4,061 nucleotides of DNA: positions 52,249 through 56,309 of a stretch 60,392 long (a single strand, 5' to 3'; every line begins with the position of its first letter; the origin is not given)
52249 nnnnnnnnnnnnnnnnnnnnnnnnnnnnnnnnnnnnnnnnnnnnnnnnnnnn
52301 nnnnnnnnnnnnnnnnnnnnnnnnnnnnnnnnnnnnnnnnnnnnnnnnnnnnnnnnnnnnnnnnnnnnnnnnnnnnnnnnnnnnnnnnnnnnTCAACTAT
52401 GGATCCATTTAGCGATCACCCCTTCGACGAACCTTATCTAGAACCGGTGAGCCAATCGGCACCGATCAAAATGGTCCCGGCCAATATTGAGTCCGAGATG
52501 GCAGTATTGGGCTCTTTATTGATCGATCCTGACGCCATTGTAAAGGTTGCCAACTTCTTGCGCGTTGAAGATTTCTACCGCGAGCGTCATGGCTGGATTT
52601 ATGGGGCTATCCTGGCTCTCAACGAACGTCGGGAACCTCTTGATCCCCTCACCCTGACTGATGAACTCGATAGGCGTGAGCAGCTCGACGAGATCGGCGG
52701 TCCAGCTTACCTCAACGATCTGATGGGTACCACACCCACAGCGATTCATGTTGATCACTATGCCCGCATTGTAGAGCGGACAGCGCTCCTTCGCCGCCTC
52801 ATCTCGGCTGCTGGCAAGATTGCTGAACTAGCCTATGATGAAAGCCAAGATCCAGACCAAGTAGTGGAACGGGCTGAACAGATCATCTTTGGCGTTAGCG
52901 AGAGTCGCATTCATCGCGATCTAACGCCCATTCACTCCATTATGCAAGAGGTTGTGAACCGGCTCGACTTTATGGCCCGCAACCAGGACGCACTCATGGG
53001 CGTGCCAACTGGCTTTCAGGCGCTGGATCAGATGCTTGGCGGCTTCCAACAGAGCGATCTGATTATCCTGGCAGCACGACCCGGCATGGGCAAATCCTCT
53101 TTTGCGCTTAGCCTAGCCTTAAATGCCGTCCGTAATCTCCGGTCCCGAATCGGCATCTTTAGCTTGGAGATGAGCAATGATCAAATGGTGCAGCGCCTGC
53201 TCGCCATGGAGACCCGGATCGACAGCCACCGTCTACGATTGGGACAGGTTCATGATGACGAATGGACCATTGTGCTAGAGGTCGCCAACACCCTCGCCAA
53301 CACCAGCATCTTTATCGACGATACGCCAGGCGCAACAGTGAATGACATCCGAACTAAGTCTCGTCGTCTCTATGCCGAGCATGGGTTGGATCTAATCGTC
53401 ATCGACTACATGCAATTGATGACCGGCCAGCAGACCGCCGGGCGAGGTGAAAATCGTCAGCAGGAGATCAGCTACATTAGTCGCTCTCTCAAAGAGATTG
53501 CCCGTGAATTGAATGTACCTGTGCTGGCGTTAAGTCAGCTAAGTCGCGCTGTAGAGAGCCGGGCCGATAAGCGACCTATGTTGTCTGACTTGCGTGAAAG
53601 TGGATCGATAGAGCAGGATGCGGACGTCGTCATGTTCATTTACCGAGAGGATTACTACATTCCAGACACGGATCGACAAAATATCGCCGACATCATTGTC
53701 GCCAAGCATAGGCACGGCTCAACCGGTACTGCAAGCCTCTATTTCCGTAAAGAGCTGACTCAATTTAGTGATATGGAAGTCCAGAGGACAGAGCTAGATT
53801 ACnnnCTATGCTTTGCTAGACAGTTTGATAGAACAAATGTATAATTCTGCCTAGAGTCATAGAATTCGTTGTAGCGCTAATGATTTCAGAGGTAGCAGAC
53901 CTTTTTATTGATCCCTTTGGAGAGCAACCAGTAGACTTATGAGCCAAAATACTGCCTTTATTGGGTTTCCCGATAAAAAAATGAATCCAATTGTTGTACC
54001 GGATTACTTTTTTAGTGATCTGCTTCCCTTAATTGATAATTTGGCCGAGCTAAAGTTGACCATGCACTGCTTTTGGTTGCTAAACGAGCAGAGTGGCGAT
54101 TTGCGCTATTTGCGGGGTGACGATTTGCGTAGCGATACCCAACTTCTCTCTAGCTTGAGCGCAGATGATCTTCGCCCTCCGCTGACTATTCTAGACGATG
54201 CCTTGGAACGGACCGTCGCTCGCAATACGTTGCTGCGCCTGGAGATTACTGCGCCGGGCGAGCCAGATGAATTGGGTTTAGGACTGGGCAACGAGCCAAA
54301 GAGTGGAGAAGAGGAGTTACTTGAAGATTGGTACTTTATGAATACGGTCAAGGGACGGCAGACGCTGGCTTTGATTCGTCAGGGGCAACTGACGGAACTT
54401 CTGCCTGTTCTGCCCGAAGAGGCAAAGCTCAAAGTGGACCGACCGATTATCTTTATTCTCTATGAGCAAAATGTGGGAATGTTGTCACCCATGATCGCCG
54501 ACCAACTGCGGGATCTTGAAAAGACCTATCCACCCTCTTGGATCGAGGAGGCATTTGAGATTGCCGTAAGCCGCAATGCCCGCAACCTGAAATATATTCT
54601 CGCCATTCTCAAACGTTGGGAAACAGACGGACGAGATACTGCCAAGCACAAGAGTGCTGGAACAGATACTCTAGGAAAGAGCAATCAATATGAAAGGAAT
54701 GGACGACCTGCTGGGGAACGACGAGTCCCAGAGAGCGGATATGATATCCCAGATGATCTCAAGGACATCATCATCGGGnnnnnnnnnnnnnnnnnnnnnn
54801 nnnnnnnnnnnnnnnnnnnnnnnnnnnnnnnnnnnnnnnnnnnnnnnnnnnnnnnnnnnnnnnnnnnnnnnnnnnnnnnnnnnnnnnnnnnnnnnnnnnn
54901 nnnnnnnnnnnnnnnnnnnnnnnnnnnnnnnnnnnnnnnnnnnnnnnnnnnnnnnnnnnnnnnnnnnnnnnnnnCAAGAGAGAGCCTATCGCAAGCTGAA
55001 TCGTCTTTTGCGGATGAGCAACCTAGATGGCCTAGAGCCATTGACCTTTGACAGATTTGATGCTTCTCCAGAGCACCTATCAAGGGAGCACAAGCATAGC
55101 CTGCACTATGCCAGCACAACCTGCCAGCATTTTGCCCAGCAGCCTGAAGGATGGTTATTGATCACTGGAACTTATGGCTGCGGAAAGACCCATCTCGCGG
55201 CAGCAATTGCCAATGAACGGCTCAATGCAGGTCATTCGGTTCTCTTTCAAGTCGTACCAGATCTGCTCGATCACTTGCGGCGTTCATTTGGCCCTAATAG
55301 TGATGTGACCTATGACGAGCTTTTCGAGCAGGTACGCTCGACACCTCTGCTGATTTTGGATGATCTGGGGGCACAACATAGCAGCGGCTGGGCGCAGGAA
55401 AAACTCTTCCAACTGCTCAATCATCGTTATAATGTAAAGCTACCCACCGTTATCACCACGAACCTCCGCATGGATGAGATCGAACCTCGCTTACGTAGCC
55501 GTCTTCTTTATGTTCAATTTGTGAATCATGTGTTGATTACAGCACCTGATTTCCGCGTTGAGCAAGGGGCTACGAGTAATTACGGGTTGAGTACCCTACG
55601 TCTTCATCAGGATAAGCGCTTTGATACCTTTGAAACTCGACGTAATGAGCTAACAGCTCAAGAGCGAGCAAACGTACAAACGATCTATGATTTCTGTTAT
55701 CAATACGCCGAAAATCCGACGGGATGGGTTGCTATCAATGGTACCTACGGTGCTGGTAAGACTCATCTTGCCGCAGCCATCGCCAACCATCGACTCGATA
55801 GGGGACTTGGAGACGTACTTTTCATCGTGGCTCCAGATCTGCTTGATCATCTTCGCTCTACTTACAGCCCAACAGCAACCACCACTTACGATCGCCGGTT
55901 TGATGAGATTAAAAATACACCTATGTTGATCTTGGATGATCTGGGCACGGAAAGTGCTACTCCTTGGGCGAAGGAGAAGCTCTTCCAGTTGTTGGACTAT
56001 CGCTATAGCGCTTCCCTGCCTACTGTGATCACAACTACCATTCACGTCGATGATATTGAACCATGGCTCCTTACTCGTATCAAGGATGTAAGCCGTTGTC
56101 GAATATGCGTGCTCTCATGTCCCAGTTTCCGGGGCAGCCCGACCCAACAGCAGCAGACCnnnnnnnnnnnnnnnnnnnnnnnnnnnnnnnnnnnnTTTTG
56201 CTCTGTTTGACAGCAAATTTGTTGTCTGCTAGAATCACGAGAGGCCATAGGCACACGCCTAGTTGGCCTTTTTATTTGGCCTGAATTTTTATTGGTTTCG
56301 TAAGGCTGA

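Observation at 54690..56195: Helicase loader with two tandem, clearly paralogous DnaC/IstB-like AAA+ modules in one polypeptide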

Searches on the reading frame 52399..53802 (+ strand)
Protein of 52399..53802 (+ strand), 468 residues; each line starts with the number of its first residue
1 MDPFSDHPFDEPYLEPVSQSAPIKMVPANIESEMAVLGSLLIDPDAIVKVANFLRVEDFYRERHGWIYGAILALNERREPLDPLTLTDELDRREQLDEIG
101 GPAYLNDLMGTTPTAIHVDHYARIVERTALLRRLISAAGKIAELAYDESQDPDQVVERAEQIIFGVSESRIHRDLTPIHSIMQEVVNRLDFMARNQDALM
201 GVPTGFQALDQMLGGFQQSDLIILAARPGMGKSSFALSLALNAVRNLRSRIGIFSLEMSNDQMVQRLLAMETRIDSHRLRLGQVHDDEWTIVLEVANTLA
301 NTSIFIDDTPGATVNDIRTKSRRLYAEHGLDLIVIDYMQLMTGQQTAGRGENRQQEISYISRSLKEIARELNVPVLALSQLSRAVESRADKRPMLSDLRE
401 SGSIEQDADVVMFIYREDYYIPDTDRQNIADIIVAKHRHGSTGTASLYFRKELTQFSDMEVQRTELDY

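Call 3: search_protein_families(library=pfam, proteins=[window:52399-53802:+], max_evalue=0.01)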
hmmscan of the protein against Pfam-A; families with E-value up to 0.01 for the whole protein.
window:52399-53802:+ (468 aa): 5 families
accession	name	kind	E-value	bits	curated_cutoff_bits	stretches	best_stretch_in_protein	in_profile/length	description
PF03796.21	DnaB_C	-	7.2e-107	357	27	1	201-458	1-255/255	DnaB-like helicase C terminal domain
PF00772.26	DnaB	-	1.2e-32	112.5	23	1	27-126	3-102/103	DnaB-like helicase N terminal domain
PF13481.12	AAA_25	-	7.7e-16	58.7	27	1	207-381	20-190/195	AAA domain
PF06745.19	ATPase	-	2.7e-05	24.1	26.6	1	202-272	1-72/231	KaiC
PF08423.17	Rad51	-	0.00076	19.3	22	0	323-387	115-181/244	Rad51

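Call 4: search_protein_families(library=ncbifam, proteins=[window:52399-53802:+], max_evalue=0.01)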
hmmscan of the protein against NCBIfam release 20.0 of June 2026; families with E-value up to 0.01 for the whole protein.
window:52399-53802:+ (468 aa): 24 families
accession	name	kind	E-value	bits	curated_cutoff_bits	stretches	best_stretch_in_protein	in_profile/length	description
TIGR00665.1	DnaB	equivalog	6e-171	569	385.25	1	26-460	2-434/435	replicative DNA helicase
NF004384.0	PRK05748.1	equivalog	4.7e-164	546.2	525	1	20-464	4-447/452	replicative DNA helicase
NF005852.0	PRK07773.1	equivalog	4.1e-158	528.3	780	2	24-403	22-398/886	replicative DNA helicase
NF004109.0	PRK05595.1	equivalog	3.5e-141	470.9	737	1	21-462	3-441/444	replicative DNA helicase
NF006606.0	PRK09165.1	equivalog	1.4e-139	465.9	540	1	19-463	14-491/497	replicative DNA helicase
NF006443.0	PRK08760.1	equivalog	1.7e-129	432.2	741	1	17-459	24-467/476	replicative DNA helicase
NF040583.1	dnaB_SPI-7_type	exception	3e-126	422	655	1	27-459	2-434/434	SPI-7-type island replicative DNA helicase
TIGR03600.1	phage_DnaB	exception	2.5e-125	418.8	498.65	1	29-449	1-421/421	phage replicative helicase, DnaB family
NF004967.0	PRK06321.1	equivalog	3.9e-119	398.6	751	1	19-459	9-465/472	replicative DNA helicase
NF006458.0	PRK08840.1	equivalog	3.4e-117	392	884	1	18-457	12-454/464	replicative DNA helicase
NF005945.0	PRK08006.1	equivalog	5.7e-116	388.1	898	1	18-457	19-461/471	replicative DNA helicase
NF005424.0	PRK07004.1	equivalog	7.2e-115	384.1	834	1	21-459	10-451/460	replicative DNA helicase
NF006306.0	PRK08506.1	equivalog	1.6e-114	383.2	596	2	29-422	6-392/472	replicative DNA helicase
NF005369.0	PRK06904.1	equivalog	4.9e-112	375.1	809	1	21-461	20-466/474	replicative DNA helicase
NF005240.0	PRK06749.1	subfamily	1.3e-91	307.6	686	1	28-459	4-427/428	replicative DNA helicase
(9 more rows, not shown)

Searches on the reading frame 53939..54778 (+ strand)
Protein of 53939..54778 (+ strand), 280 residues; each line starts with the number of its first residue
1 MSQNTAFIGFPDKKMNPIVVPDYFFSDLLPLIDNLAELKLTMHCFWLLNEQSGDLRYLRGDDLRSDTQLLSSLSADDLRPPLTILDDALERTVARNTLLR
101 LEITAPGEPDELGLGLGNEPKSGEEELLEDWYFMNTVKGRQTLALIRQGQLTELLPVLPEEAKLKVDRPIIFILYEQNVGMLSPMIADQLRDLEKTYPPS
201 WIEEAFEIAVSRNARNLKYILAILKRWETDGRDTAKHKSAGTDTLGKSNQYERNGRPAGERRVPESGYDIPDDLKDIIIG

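Call 3: search_protein_families(library=pfam, proteins=[window:53939-54778:+], max_evalue=0.01)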
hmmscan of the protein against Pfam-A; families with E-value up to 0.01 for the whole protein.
window:53939-54778:+ (280 aa): 1 family
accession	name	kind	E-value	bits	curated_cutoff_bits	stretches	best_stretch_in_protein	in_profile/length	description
PF07261.16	DnaB_2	-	1.7e-12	47.3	22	1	174-236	3-68/74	Replication initiation and membrane attachment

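Call 4: search_protein_families(library=ncbifam, proteins=[window:53939-54778:+], max_evalue=0.01)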
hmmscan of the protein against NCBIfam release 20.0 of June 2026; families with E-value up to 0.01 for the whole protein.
window:53939-54778:+ (280 aa): 1 family
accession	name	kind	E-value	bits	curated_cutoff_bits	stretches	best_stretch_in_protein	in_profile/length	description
TIGR01446.1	DnaD_dom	domain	9.2e-12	45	24.95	1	174-235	4-68/73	DnaD domain protein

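Call 61: search_protein_families(library=padloc, proteins=[window:53939-54778:+], max_evalue=0.001)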
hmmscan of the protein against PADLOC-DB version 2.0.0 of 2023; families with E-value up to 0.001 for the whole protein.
window:53939-54778:+ (280 aa): 0 families

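Call 62: search_protein_families(library=phrogs, proteins=[window:53939-54778:+], max_evalue=0.00001)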
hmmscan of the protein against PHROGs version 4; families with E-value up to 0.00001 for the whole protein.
window:53939-54778:+ (280 aa): 4 families
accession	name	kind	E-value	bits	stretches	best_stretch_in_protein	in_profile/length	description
phrog_186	-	DNA, RNA and nucleotide metabolism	9.3e-13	49.5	1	170-235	172-238/308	DnaD-like helicase loader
phrog_6251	-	DNA, RNA and nucleotide metabolism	2.2e-07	31.6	1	171-237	195-262/284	replisome organizer DnaA-like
phrog_2562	-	DNA, RNA and nucleotide metabolism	1.2e-06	29.4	1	174-253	197-273/290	replication initiation protein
phrog_25071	-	unknown function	5.1e-06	27.2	1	174-265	97-192/223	-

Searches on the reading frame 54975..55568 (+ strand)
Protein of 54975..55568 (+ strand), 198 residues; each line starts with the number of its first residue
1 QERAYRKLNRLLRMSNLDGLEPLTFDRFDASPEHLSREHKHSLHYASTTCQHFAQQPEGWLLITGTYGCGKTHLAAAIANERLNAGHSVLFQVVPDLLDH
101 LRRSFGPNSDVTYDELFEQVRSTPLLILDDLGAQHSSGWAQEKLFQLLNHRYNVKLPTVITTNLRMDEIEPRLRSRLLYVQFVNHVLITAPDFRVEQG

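Call 35: search_protein_representatives(protein=window:54975-55568:+)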
Query: 198 residues. Proteins with E-value up to 0.001 (for the whole library): 27583; up to 1e-10: 7584; up to 1e-30: 546. The best 150 are listed.
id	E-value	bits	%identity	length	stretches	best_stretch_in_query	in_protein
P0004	1.8e-192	650.8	46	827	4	4-195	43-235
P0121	4.1e-121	418.0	46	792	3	7-178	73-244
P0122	1.3e-116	403.3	53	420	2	1-195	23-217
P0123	4.9e-114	395.0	55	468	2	19-195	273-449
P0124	1.5e-108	377.1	52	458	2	9-194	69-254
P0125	3.6e-105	366.0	50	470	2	10-194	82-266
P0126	4.4e-105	365.7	51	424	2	23-196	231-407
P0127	4.4e-104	362.5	51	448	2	6-196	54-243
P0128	2.9e-98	343.5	48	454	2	7-181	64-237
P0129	7.6e-97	338.9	48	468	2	6-178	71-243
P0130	2.3e-96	337.3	55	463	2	9-178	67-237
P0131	1.7e-95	334.5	47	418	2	2-178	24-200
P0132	4.7e-95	333.0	47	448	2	3-194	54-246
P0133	8.8e-95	332.1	50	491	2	14-194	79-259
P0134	1.2e-94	331.7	51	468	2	9-194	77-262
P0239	1.3e-56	207.6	53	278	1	4-194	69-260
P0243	8.2e-56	205.0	55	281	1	5-196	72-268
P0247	4.2e-55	202.7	54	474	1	4-195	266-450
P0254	2.0e-53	197.2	54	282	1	5-194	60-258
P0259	2.1e-52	193.9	52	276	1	3-197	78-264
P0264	2.5e-51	190.4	54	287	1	7-183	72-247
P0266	6.8e-51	188.9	51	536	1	5-195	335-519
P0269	1.7e-50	187.6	51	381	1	2-195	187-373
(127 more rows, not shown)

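Call 37: list_cluster_members(proteins=[P0239, P0243, P0254, P0259, P0264, P0247, P0266, P0269, P0004, P0121])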
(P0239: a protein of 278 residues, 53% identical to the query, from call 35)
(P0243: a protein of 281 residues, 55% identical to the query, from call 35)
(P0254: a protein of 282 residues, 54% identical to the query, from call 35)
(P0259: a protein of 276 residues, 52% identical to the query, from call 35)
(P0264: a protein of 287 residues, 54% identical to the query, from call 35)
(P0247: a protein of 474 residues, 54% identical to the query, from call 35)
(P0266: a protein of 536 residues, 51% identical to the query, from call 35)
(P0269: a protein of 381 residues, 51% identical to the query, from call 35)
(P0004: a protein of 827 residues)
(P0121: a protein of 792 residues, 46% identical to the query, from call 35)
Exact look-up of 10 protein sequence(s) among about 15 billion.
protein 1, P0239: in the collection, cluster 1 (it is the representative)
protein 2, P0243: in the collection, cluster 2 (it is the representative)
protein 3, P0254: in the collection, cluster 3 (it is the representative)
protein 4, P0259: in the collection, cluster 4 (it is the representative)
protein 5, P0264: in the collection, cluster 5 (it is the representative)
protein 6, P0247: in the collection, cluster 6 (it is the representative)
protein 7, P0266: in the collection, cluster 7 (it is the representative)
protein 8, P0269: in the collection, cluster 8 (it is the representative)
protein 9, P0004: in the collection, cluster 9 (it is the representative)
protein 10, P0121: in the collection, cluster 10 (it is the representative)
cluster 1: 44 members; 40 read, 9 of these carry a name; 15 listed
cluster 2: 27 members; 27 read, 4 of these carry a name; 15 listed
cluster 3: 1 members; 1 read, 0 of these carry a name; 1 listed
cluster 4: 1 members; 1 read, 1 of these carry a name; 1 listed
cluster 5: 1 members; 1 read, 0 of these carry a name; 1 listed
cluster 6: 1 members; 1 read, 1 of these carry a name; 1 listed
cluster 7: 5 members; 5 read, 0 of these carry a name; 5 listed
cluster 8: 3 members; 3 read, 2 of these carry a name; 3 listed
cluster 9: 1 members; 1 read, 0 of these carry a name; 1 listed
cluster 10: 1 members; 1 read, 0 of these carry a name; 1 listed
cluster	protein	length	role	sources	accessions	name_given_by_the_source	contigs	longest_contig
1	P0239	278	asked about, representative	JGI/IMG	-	-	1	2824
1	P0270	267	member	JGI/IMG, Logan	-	DNA replication protein DnaC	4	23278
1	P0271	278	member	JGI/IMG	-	DNA replication protein DnaC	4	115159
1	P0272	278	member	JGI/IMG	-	DNA replication protein DnaC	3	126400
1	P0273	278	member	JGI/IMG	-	DNA replication protein DnaC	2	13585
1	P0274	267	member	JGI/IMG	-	DNA replication protein DnaC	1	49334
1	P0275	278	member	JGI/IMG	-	DNA replication protein DnaC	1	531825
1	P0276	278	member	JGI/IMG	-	DNA replication protein DnaC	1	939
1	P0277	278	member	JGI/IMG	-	DNA replication protein DnaC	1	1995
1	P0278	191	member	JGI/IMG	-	DNA replication protein DnaC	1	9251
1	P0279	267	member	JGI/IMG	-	-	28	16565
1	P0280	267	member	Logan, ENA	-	-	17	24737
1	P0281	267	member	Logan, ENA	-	-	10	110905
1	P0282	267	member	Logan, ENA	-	-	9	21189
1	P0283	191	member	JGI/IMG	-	-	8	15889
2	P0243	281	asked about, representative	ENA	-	-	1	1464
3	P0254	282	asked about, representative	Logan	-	-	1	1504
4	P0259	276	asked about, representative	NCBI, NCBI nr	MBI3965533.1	MAG: ATP-binding protein [Chloroflexi bacterium] | ATP-binding protein [Chloroflexota bacterium]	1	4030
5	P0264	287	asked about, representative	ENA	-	-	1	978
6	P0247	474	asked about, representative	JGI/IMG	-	DNA replication protein DnaC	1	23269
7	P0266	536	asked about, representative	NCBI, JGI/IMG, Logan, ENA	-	-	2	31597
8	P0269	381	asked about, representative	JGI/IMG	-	DNA replication protein DnaC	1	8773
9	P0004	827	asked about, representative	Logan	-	-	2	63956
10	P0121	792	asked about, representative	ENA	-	-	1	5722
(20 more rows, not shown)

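Call 49: find_encoding_contigs(protein=P0271, flank=5000, max_places=2)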
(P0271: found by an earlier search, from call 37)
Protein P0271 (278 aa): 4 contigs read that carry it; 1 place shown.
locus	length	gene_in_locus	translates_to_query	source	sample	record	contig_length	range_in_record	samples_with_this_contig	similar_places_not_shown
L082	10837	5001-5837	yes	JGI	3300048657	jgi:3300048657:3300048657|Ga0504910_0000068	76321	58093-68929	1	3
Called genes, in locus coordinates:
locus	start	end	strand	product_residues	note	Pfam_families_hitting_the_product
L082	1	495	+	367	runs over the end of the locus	PF09989:DUF2229 (faint)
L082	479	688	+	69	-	-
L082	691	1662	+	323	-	PF01869:BcrAD_BadFG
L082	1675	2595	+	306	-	PF00890:FAD_binding_2 (weak), PF01134:GIDA (faint), PF01266:DAO (faint), PF07992:Pyr_redox_2, PF12831:FAD_oxidored (weak), PF13450:NAD_binding_8 (weak), PF13738:Pyr_redox_3, PF00070:Pyr_redox, +2 more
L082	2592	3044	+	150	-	PF01281:Ribosomal_L9_N, PF03948:Ribosomal_L9_C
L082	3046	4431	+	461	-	PF00772:DnaB, PF03796:DnaB_C, PF13481:AAA_25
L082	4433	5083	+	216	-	PF07261:DnaB_2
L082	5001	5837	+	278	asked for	PF01695:IstB_IS21, PF00308:Bac_DnaA, PF00004:AAA (weak)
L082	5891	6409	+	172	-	PF01844:HNH, PF14279:HNH_5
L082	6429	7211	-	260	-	PF04468:PSP1, PF28472:PSP1_3rd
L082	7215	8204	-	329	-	PF13177:DNA_pol3_delta2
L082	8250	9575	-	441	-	PF00278:Orn_DAP_Arg_deC, PF02784:Orn_Arg_deC_N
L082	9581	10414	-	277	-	PF03747:ADP_ribosyl_GH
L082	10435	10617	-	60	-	-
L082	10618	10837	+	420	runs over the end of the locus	PF00675:Peptidase_M16, PF05193:Peptidase_M16_C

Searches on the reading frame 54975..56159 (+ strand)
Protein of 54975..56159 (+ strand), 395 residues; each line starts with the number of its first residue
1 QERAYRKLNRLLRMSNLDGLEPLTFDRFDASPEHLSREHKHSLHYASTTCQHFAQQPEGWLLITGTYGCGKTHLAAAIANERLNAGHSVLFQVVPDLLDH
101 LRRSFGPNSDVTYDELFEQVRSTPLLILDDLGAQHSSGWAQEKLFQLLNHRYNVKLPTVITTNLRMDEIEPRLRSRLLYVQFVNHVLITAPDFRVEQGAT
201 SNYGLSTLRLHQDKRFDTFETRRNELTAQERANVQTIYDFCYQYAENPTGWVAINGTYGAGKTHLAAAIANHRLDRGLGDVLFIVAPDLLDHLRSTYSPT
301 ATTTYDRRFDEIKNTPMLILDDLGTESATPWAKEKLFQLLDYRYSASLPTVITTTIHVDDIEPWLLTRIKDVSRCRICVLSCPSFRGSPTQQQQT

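Call 58: predict_structure(alignment_id=A2)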
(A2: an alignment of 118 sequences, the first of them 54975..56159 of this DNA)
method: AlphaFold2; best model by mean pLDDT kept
length: 395 residues; sequences in the alignment: 118
mean_pLDDT: 86.3   pTM: 0.53
mean pLDDT of the five models: 86.3, 84.0, 83.1, 81.2, 80.4
residues with pLDDT >= 90: 189; 70-90: 168; 50-70: 29; < 50: 9
segments of 3 or more residues with pLDDT < 50: 196-203
pLDDT, mean of each block of 10 residues (from residue 1): 62 75 90 84 95 96 91 95 92 90 82 87 94 75 91 95 88 89 91 57 69 91 87 95 96 92 96 87 91 81 82 92 81 90 95 89 89 92 69 52
secondary structure, 60 per line:
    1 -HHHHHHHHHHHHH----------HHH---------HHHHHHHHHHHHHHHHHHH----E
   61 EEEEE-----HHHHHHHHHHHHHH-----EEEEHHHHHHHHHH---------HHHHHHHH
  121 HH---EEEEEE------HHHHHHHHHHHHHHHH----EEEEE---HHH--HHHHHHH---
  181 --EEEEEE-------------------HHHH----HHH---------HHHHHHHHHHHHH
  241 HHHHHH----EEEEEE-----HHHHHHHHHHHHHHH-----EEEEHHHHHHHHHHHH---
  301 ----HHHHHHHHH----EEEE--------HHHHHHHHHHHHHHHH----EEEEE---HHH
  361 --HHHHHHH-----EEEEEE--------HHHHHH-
elements in order: H2-14 H37-55 E60-65 H71-84 E90-93 H94-103 H113-122 E126-131 H138-153 E158-162 H171-177 E183-188 H208-211 H228-246 E251-256 H262-276 E282-285 H286-297 H305-313 E318-321 H330-345 E350-354 H363-369 E375-380 H389-394
